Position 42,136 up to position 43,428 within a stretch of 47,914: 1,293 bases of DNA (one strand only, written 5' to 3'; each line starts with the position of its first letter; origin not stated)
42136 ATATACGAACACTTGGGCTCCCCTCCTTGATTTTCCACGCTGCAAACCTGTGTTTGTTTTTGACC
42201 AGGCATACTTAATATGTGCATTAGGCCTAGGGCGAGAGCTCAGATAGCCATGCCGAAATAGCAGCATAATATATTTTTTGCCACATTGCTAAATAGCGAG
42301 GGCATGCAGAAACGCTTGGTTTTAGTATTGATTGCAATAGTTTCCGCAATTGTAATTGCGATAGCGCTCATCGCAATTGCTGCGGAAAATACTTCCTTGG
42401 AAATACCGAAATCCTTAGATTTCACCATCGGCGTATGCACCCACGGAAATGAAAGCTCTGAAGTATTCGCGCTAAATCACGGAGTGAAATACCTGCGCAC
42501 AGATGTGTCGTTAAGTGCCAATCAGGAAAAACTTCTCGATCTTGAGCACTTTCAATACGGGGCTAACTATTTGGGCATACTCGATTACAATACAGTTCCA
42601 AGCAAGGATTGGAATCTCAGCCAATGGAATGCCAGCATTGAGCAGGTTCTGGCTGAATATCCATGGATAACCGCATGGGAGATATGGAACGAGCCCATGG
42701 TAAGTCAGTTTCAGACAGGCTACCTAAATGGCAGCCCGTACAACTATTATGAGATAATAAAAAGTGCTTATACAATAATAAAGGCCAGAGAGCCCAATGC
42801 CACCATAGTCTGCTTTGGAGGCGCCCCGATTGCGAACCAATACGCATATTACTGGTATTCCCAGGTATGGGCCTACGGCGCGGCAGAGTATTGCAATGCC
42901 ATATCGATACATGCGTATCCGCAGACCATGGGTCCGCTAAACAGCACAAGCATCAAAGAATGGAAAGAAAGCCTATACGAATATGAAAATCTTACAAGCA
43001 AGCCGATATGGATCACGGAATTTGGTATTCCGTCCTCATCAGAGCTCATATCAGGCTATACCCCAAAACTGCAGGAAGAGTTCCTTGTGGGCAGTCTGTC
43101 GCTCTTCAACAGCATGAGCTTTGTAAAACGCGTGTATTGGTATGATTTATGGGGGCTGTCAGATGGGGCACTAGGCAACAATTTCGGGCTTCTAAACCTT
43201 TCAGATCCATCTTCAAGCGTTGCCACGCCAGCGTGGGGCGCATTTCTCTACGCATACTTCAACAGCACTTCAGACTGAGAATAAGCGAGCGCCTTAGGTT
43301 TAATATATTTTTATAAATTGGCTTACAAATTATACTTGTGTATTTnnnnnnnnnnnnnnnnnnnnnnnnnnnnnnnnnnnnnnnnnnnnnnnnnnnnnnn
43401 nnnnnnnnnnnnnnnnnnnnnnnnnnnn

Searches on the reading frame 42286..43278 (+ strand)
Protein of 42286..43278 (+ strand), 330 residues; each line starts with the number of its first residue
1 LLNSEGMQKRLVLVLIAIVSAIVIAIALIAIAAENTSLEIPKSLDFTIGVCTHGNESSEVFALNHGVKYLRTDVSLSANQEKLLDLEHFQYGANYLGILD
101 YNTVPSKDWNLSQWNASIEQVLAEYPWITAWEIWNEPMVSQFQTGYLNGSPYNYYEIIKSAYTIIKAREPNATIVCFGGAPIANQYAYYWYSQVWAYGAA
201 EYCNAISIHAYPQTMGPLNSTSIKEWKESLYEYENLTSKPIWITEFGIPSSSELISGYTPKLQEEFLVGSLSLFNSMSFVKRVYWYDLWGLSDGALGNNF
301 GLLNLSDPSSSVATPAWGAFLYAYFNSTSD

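Call 58: search_protein_families(library=pfam, proteins=[window:42286-43278:+], max_evalue=0.001)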
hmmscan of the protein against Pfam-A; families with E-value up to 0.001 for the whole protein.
window:42286-43278:+ (330 aa): 1 family
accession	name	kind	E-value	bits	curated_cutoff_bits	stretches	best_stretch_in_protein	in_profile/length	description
PF11790.14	Glyco_hydro_cc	-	2.2e-08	34.4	21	1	176-287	106-209/237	Glycosyl hydrolase catalytic core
